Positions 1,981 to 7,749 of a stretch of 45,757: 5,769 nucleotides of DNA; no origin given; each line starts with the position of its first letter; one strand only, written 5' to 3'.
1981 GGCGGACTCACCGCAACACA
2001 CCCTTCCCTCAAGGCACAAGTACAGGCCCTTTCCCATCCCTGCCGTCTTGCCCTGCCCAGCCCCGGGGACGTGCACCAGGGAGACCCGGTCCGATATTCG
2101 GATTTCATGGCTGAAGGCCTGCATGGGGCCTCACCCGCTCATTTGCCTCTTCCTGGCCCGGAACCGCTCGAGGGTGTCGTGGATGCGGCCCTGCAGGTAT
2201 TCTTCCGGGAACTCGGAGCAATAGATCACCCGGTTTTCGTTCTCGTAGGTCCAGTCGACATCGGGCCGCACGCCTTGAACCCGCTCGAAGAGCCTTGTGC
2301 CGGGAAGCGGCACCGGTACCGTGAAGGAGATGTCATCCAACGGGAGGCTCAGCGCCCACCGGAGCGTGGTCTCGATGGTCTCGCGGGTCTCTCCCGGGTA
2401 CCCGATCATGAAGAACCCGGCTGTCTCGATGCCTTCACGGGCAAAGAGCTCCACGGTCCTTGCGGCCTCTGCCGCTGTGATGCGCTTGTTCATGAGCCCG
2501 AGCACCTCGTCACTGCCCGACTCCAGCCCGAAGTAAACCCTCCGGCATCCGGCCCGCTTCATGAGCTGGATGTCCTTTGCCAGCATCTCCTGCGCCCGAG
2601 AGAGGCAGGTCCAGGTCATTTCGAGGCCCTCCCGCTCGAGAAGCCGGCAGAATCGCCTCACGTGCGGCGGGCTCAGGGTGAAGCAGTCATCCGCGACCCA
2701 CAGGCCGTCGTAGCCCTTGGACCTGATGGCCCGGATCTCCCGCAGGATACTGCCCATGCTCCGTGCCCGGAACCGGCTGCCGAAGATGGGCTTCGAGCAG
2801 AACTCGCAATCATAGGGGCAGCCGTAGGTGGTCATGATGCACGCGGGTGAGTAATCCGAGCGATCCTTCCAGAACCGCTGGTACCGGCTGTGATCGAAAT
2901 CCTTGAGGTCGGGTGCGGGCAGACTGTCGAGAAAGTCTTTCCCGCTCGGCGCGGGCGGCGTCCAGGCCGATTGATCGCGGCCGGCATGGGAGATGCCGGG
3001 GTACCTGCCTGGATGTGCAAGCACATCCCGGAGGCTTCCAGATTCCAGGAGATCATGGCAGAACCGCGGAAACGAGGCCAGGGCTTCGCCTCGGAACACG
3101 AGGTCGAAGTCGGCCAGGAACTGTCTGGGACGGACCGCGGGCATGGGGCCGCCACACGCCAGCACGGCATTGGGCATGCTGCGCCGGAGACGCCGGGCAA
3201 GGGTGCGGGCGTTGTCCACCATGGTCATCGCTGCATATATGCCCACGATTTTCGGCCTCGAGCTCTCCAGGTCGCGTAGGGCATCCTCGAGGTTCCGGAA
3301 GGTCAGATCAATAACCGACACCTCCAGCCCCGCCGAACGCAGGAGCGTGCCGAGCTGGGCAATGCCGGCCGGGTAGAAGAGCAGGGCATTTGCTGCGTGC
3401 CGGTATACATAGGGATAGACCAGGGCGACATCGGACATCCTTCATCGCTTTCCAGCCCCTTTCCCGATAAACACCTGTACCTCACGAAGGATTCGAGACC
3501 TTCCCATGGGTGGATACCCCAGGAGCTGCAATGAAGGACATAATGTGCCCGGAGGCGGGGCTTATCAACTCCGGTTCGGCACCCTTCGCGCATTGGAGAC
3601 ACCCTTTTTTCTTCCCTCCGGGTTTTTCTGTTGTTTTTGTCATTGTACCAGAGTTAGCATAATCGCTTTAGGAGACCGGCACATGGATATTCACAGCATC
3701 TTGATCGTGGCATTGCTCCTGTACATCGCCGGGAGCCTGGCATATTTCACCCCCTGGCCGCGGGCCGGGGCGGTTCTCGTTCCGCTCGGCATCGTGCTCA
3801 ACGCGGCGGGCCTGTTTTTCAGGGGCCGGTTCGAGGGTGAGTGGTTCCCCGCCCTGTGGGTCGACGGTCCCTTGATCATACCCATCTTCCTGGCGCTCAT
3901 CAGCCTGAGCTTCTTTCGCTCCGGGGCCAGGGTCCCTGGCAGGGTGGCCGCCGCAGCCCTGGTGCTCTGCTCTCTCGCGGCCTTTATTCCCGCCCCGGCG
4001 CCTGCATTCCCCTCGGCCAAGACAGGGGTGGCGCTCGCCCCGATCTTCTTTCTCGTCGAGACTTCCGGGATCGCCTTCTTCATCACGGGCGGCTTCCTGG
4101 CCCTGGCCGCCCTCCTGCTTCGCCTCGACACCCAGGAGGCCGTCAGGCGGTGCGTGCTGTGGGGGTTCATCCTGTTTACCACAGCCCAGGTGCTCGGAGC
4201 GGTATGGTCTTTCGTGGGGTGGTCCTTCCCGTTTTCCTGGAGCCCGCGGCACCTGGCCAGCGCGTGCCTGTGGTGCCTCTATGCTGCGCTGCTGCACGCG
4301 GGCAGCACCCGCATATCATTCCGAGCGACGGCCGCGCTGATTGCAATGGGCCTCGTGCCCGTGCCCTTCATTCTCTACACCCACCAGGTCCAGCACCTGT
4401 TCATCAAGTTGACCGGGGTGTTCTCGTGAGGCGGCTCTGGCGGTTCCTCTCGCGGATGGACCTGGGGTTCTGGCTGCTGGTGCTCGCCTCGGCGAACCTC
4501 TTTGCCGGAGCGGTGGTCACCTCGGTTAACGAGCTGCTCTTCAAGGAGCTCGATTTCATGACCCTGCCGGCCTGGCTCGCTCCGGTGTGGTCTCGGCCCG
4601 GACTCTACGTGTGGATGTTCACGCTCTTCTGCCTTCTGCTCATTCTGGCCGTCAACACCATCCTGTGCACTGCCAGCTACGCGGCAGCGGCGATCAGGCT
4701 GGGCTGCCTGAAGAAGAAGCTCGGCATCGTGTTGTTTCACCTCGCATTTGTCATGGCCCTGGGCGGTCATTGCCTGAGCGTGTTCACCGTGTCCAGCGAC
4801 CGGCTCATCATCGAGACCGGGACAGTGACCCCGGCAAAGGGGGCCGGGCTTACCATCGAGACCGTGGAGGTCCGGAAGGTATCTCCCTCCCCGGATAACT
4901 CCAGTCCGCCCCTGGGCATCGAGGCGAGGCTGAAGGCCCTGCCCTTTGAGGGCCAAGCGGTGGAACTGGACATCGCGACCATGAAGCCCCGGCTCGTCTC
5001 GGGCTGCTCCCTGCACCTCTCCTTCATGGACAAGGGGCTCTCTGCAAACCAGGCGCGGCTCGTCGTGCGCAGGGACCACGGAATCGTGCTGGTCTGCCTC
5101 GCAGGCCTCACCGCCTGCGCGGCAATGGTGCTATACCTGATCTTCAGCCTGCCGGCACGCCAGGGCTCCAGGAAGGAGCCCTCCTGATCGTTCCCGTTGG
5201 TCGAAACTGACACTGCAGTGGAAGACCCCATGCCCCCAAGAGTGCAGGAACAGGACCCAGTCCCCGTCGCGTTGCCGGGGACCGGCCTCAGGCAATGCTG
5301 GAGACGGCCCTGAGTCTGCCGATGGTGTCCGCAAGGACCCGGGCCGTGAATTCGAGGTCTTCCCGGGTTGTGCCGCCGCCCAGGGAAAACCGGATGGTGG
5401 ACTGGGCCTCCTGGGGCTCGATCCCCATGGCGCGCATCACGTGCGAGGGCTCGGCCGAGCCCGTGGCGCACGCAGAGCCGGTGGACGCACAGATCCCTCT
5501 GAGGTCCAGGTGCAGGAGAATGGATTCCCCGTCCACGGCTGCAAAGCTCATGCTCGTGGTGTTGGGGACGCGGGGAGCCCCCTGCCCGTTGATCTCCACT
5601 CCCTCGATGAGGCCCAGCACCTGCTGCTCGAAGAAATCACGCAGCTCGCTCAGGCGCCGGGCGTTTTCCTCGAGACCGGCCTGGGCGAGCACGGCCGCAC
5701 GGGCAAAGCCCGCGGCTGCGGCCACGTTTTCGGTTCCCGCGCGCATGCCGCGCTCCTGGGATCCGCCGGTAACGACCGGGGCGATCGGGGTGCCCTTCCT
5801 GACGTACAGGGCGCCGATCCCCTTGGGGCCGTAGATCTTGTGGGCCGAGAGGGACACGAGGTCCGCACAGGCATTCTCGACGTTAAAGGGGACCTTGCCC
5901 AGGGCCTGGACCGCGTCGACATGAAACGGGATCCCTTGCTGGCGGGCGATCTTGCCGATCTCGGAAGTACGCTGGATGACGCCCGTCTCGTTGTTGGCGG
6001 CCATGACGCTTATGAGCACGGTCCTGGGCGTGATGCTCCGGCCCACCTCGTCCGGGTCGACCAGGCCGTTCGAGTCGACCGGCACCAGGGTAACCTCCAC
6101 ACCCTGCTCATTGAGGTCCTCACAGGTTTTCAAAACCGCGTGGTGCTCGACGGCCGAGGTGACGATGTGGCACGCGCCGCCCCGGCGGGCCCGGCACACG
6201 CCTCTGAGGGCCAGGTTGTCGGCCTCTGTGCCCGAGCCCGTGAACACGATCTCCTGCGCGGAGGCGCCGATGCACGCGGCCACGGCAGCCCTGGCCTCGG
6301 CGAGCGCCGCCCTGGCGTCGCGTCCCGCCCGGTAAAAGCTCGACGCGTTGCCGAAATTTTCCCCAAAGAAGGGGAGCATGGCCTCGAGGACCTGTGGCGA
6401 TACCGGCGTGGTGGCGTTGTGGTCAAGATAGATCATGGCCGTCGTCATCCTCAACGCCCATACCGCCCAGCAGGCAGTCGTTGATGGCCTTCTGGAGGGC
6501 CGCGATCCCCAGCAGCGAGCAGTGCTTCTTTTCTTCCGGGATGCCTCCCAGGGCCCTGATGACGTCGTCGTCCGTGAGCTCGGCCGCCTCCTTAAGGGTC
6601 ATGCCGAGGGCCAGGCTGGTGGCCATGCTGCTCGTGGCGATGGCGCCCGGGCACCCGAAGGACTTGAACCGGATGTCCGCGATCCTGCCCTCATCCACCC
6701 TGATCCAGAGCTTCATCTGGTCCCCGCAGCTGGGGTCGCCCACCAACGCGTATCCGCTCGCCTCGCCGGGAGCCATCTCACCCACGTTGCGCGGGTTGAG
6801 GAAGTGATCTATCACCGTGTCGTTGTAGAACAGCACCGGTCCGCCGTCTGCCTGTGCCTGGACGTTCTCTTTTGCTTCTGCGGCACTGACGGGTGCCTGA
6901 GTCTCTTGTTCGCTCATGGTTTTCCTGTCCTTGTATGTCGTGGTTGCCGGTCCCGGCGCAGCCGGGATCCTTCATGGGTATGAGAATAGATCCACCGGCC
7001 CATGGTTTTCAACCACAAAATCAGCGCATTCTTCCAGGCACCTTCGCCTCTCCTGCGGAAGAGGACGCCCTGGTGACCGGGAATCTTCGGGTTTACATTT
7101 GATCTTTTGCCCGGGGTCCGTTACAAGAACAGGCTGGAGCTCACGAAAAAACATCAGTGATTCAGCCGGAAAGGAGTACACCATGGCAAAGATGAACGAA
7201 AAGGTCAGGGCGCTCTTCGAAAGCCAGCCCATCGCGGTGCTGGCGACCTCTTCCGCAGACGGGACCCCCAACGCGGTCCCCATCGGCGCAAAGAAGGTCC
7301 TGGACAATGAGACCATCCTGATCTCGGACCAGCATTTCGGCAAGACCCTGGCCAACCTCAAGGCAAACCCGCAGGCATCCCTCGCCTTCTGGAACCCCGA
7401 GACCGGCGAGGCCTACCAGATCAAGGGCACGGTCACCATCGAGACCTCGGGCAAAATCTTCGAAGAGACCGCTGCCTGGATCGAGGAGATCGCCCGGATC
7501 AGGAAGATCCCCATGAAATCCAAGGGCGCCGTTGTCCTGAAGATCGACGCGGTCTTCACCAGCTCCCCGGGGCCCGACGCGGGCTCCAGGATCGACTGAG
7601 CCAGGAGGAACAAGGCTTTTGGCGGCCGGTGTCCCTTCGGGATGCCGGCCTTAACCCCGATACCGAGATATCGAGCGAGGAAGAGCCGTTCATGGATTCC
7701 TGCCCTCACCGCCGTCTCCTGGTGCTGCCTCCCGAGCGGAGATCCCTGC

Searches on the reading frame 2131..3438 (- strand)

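Call 61: search_protein_families(library=pfam, proteins=[window:2131-3438:-], max_evalue=0.0001)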
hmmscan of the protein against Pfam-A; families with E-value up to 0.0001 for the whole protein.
window:2131-3438:- (435 aa): 2 families
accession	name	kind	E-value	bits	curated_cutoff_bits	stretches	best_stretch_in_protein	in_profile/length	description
PF04055.27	Radical_SAM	-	2e-27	96.8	29.5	1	202-362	2-166/166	Radical SAM superfamily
PF02310.24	B12-binding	-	1.8e-14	54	32.1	1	21-120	12-114/121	B12 binding domain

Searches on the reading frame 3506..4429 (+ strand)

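Call 61: search_protein_families(library=pfam, proteins=[window:3506-4429:+], max_evalue=0.0001)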
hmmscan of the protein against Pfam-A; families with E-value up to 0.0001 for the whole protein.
window:3506-4429:+ (307 aa): 1 family
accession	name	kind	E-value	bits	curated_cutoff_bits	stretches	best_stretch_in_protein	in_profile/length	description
PF01578.25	Cytochrom_C_asm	-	7.5e-08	32.7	29.9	1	186-292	80-203/212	Cytochrome C assembly protein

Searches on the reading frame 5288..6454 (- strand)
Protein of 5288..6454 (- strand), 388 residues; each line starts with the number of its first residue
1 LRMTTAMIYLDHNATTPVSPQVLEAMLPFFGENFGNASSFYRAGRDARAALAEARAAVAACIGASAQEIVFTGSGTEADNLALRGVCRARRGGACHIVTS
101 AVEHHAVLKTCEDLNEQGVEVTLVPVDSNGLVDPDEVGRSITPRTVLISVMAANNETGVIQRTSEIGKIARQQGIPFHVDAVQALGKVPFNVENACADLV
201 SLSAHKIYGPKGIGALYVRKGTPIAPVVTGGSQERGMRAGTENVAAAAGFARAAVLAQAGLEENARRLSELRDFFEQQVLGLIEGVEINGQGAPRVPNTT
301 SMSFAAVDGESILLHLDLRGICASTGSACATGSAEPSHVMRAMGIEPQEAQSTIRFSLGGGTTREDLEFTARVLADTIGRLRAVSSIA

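Call 61: search_protein_families(library=pfam, proteins=[window:5288-6454:-], max_evalue=0.0001)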
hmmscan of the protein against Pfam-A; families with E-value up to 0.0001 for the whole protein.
window:5288-6454:- (388 aa): 3 families
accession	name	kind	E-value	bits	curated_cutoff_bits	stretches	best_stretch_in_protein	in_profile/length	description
PF00266.25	Aminotran_5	-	1.5e-81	274.7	21.5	1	8-368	1-369/371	Aminotransferase class-V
PF01212.27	Beta_elim_lyase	-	3.8e-10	40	27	1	53-182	36-170/288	Beta-eliminating lyase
PF01041.23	DegT_DnrJ_EryC1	-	4.4e-07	29.9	19.8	1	58-186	33-151/360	DegT/DnrJ/EryC1/StrS aminotransferase family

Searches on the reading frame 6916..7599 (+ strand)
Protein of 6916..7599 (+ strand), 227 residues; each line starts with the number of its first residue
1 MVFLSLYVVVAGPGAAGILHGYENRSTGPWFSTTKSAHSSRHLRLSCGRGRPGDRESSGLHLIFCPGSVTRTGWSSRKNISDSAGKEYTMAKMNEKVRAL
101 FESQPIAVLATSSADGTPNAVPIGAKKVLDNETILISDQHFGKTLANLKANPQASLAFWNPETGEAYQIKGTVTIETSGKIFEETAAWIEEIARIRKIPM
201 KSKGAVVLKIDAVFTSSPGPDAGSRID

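Call 61: search_protein_families(library=pfam, proteins=[window:6916-7599:+], max_evalue=0.0001)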
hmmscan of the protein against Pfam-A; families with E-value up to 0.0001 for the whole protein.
window:6916-7599:+ (227 aa): 1 family
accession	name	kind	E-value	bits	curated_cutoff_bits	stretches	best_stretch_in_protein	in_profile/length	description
PF01243.27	PNPOx_N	-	2e-20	73.8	28.1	1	93-211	1-112/120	Pyridoxamine 5'-phosphate oxidase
